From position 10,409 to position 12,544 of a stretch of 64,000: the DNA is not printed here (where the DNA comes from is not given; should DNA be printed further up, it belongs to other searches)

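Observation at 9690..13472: AT-rich (about 33% GC) island encoding a secreted S8 subtilase convergent with a secreted BsuPI-like protease-inhibitor protein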

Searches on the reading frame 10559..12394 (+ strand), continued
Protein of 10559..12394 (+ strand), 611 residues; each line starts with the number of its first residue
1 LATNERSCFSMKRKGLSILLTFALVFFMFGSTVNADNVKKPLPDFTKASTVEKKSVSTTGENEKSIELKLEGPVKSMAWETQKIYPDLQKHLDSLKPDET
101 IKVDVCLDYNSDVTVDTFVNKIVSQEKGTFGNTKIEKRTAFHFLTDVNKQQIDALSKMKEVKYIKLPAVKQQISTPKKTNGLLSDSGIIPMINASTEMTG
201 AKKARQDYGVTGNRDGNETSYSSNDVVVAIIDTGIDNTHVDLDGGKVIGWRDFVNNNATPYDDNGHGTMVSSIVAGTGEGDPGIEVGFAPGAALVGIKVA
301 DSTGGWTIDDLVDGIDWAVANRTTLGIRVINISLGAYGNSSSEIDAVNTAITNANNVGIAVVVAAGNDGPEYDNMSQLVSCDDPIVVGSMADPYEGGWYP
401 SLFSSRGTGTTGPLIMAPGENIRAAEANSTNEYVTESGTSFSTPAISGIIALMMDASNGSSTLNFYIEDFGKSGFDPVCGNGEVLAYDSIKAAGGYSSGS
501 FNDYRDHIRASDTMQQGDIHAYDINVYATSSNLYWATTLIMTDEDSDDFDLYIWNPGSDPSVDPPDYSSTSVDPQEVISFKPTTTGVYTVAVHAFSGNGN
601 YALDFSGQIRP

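Call 37: search_solved_structures(query=window:10589-12394:+, max_evalue=0.00001)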
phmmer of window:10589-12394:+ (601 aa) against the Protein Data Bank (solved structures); distinct sequences matched with E-value up to 0.00001: 135 (the best 60 are shown).
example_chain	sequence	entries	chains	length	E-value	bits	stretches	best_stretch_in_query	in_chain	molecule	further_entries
9ues_B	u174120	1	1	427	7.6e-56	193.1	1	210-595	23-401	Subtilisin-like serine protease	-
3afg_A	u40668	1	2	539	1e-55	192.7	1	210-595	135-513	Subtilisin-like serine protease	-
1dbi_A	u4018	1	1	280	3.8e-26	95.1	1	213-481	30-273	AK.1 SERINE PROTEASE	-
1thm_A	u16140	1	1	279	1.2e-23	86.8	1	216-479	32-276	THERMITASE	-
1tec_E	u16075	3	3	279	5.9e-23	84.5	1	216-479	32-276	THERMITASE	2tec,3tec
3qtl_A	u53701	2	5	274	2.4e-22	82.5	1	211-446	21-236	Subtilisin-like serin protease | KerA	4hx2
4gi3_A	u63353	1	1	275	2.5e-22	82.5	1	211-446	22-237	KerA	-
1ak9_A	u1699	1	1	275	2.6e-22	82.4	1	209-446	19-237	SUBTILISIN 8321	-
1c3l_A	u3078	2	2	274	2.8e-22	82.3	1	211-446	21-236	SUBTILISIN-CARLSBERG | Subtilisin Carlsberg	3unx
1s01_A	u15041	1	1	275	3e-22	82.2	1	209-446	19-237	Subtilisin BPN'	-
1af4_A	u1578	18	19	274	3.8e-22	81.8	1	211-446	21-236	SUBTILISIN CARLSBERG | SUBTILISIN CARLSBERG, TYPE VIII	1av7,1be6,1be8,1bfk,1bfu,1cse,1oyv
1yu6_A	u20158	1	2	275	3.9e-22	81.8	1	211-446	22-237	Subtilisin Carlsberg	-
1scn_E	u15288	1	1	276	3.9e-22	81.8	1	211-446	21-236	SUBTILISIN CARLSBERG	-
6pak_A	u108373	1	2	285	4e-22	81.8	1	209-445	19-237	Subtilisin E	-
5gl8_A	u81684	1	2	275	6e-22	81.2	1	209-445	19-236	Subtilisin NAT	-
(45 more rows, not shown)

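Call 40: find_related_loci(query=A2, collection=genome_contigs, flank=6000)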
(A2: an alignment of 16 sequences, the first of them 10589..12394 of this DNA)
Query A2 (601 aa) in genome_contigs; peptide patterns used: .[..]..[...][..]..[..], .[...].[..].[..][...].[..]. (x = any residue, [..] = any of these).
600 stretches matched a pattern (row limit reached: there are more); 492 encode a relative of the query (tblastn E <= 1e-3); the best 80 are kept; 80 distinct loci.
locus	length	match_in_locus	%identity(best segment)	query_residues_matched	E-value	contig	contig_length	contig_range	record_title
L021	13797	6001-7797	42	1-599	3e-133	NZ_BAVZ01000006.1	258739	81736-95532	Paenibacillus pini JCM 16418, whole genome shotgun sequence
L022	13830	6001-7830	41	1-601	6e-123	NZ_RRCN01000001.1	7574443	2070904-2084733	Paenibacillus oralis strain KCOM 3021 KCOM3021_1, whole genome shotgun sequence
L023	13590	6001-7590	43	73-598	1e-112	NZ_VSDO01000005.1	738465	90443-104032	Paenibacillus faecis strain DSM 23593 contig5, whole genome shotgun sequence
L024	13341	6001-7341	44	135-596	2e-96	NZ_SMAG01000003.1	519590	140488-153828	Hazenella coriacea strain DSM 45707 Ga0244714_103, whole genome shotgun sequence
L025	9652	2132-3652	39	73-596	5e-96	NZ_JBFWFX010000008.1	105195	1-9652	Caloranaerobacter sp. DY30410 k141_120_length_105195_cov_307.3758, whole genome shotgun sequence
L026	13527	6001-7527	42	70-596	9e-96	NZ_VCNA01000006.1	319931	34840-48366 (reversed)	Brevibacillus dissolubilis strain CHY01 Scaffold6, whole genome shotgun sequence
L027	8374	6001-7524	40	70-596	1e-93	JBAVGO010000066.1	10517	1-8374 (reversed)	MAG: Lutisporaceae bacterium isolate MFD06945_ilm_asm_bin8 k127_108401, whole genome shotgun sequence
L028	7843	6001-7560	38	56-596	2e-92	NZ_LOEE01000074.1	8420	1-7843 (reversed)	Thermotalea metallivorans strain B2-1 AN619_contig000081, whole genome shotgun sequence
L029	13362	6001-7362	41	147-596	1e-89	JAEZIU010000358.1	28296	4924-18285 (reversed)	MAG: Bacillota bacterium isolate OH_CDB_200 k127_761537, whole genome shotgun sequence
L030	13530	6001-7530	38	70-596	7e-89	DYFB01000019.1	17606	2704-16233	MAG TPA_asm: Symbiobacterium sp. isolate Tomsk_70_12_70_12 Tomsk_k141_17638, whole genome shotgun sequence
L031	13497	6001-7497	39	73-596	1e-87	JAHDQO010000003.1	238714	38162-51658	MAG: Tissierellales bacterium isolate SM3-B4.1 k141_35844, whole genome shotgun sequence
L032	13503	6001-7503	40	115-596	1e-85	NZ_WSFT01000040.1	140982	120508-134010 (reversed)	Anaeromonas frigoriresistens strain D2Q-11 193-140982-25137485, whole genome shotgun sequence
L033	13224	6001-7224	45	190-596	5e-85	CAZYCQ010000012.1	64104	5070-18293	MAG TPA_asm: uncultured archaeon isolate SRP162660_co1_241 genome assembly, contig: NODE_57_length_64104_cov_8.796265, w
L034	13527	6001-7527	41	73-596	3e-85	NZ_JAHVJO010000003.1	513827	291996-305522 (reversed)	Fictibacillus nanhaiensis strain DP2N0-2 DP2N0-2_ctg003, whole genome shotgun sequence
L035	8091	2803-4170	40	152-596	4e-84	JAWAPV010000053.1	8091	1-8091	MAG: Candidatus Bathyarchaeia archaeon isolate SZTDM-2_201709_bins_164 SZTDM-2_201709_bins_164_scaffold_53, whole genome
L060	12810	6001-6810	33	213-480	3e-24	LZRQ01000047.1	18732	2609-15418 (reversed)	MAG: Firmicutes bacterium ZCTH02-B6 BIN06_NODE28318732565, whole genome shotgun sequence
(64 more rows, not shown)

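Call 55: search_protein_families(library=ncbifam, proteins=[window:10589-12394:+], max_evalue=0.001)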
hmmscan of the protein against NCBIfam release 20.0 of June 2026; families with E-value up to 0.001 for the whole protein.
window:10589-12394:+ (601 aa): 7 families
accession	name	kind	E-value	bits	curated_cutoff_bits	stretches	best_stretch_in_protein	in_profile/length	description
TIGR03921.1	T7SS_mycosin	equivalog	4.1e-29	101.8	278.75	1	214-444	13-244/353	type VII secretion-associated serine protease mycosin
TIGR03895.1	protease_PatA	subfamily_domain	6.7e-15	54.9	421.05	1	256-446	1-179/606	PatA/PatG family cyanobactin maturation protease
NF042956.1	IteS_antiphage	equivalog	4.2e-12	45.2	900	1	130-358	173-394/747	S8 family anti-phage peptidase IteS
NF049966.1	QH_SP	equivalog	1.4e-11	44.1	165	1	218-359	2-126/219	subtilisin-like serine protease QhpE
NF040809.1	germ_prot_CspBA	exception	1.2e-09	36.4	1250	1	247-367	715-833/1099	bifunctional germination protease/germinant receptor pseudoprotease CspBA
NF033595.1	denti_PrtP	equivalog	1.8e-09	36.8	300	1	320-448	342-461/606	dentilisin complex serine proteinase subunit PrtP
NF040808.2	CspC_non_triad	exception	9.6e-06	24.3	675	0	245-359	158-278/556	bile acid germinant receptor pseudoprotease CspC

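Call 56: search_protein_families(library=padloc, proteins=[window:10589-12394:+], max_evalue=0.001)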
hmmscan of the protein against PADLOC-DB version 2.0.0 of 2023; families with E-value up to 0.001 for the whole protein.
window:10589-12394:+ (601 aa): 6 families
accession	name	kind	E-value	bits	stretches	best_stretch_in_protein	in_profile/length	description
PDLC03014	subtilase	-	2.1e-20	71.6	1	204-447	166-359/391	-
PDLC02197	IetS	-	7.4e-18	62.2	1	120-358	165-396/749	-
PDLC02199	IetS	-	1e-09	35.1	1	106-331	208-431/826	-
PDLC02201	IetS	-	1.3e-06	25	1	119-445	165-505/781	-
PDLC02198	IetS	-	6.2e-06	22.4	1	213-330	251-368/795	-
PDLC02202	IetS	-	1.6e-05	21.4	0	136-367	226-445/780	-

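Call 73: search_protein_families(library=pfam, alignment_id=A2, max_evalue=0.01)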
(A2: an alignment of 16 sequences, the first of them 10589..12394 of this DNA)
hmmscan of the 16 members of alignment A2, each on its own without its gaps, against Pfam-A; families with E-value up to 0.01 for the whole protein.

A. member 1, window:10589-12394:+ (601 aa): 2 families
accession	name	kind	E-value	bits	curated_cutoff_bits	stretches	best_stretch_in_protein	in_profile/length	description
PF00082.27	Peptidase_S8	-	2.9e-38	132.3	21.8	1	214-448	2-258/288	Subtilase family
PF04151.21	PPC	-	0.0053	18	25.9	1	530-583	17-69/70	Bacterial pre-peptidase C-terminal domain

B. families by the number of members that match (of 16 scanned): 4 families
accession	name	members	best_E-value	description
PF00082.27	Peptidase_S8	16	4.6e-61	Subtilase family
PF04151.21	PPC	10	1.1e-12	Bacterial pre-peptidase C-terminal domain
PF05922.21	Inhibitor_I9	2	6.6e-07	Peptidase inhibitor I9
PF18237.6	Tk-SP_N-pro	1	9.9e-06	Tk-SP N-propeptide domain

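Call 92: predict_structure(alignment_id=A2)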
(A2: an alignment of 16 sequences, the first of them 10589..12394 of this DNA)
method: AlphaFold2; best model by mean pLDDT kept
length: 601 residues; sequences in the alignment: 16
mean_pLDDT: 81.0   pTM: 0.84
mean pLDDT of the five models: 81.0, 80.3, 78.6, 75.7, 73.2
residues with pLDDT >= 90: 190; 70-90: 309; 50-70: 64; < 50: 38
segments of 3 or more residues with pLDDT < 50: 1-3, 20-31, 63-70, 169-179
pLDDT, mean of each block of 10 residues (from residue 1): 60 60 35 57 60 75 49 83 88 90 83 75 83 92 90 88 65 42 75 93 82 90 93 86 90 92 91 84 95 89 93 92 78 82 89 85 79 86 69 74 85 87 86 94 90 83 58 89 90 78 86 88 81 83 90 86 82 91 86 84 76
secondary structure, 60 per line:
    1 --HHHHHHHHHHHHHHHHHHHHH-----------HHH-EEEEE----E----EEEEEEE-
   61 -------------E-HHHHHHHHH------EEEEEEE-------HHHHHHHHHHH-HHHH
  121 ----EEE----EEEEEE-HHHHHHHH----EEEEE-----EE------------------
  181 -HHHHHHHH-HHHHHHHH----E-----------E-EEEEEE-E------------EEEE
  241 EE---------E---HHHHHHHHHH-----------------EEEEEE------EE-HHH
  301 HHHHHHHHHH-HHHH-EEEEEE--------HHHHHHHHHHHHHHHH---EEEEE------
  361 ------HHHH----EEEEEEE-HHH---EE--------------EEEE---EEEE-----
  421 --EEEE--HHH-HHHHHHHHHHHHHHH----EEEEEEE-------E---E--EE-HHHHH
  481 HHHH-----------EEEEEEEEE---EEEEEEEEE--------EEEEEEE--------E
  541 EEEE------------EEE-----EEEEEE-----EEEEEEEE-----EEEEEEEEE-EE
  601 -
elements in order: H3-23 E39-43 E53-59 H76-84 E91-97 H105-115 H117-120 E125-127 E132-137 H139-146 E151-155 H182-189 H191-198 E217-222 E237-242 H256-265 E283-288 H298-310 H312-315 E317-322 H331-346 E350-354 H367-370 E375-381 E405-408 E412-415 E423-426 H433-447 E452-458 H476-484 E496-504 E508-516 E525-531 E540-544 E557-559 E565-570 E576-583 E589-597

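Call 94: fold_search(model_id=the predicted structure, library=pdb)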
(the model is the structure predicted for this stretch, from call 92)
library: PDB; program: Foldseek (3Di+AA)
matches with E <= 10: 1543; with E <= 0.001: 312
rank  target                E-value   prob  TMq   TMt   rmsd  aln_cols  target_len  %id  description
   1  3afg_B                4.4e-41  1.00  0.45  0.52  10.7       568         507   27  Crystal structure of ProN-Tk-SP from Thermococcus kodakaraensis (released 2010-08-04)
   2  3afg_A                6.9e-40  1.00  0.43  0.51  11.9       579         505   26  Crystal structure of ProN-Tk-SP from Thermococcus kodakaraensis (released 2010-08-04)
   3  9ues_B                2.6e-35  1.00  0.42  0.60   8.0       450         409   32  Crystal structure of an inactive TKSP mutant in complex with the TKS propeptide (released 2026-02-18)
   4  3whi_B                1.9e-25  1.00  0.43  0.70   6.3       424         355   24  Crystal structure of unautoprocessed form of IS1-inserted Pro-subtilisin E (released 2013-12-25)
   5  3whi_A                6.5e-24  1.00  0.43  0.69   6.2       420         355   24  Crystal structure of unautoprocessed form of IS1-inserted Pro-subtilisin E (released 2013-12-25)
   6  1wmd                  2.8e-23  1.00  0.39  0.53  12.7       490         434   22  Crystal Structure of alkaline serine protease KP-43 from Bacillus sp. KSM-KP43 (1.30 angstrom, 100 K) (released 2004-09-14)
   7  5fax_A                3.4e-23  1.00  0.36  0.48  12.4       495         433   20  Structure of subtilase SubHal from Bacillus halmapalus (released 2016-05-18)
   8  3wiv_C                3.9e-22  1.00  0.42  0.61   6.6       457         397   22  Crystal structure of Pro-S324A/D356A (released 2014-10-01)
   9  3wiu_C                4.2e-22  1.00  0.44  0.63   5.8       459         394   22  Crystal structure of Pro-S324A/L349A (released 2014-10-01)
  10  1sel_A                4.5e-22  1.00  0.39  0.81   3.5       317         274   29  CRYSTAL STRUCTURE OF SELENOSUBTILISIN AT 2.0-ANGSTROMS RESOLUTION (released 1993-10-31)
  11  2z2z                  5.0e-22  1.00  0.44  0.64   6.0       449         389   22  Crystal structure of unautoprocessed form of Tk-subtilisin soaked by 10mM CaCl2 (released 2007-12-04)
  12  6pak_A                5.7e-22  1.00  0.39  0.82   3.4       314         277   28  Insight into subtilisin E-S7 cleavage pattern based on crystal structure and hydrolysates peptide analysis (released 2019-10-23)
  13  8jmw_A                5.7e-22  1.00  0.40  0.46  12.2       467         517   20  Fibril form of serine peptidase Vpr (released 2023-12-06)
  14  2e1p                  6.1e-22  1.00  0.45  0.65   6.0       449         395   22  Crystal structure of pro-Tk-subtilisin (released 2007-01-16)
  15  4jp8                  7.8e-22  1.00  0.44  0.64   6.0       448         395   22  Crystal structure of Pro-F17H/S324A (released 2014-01-29)
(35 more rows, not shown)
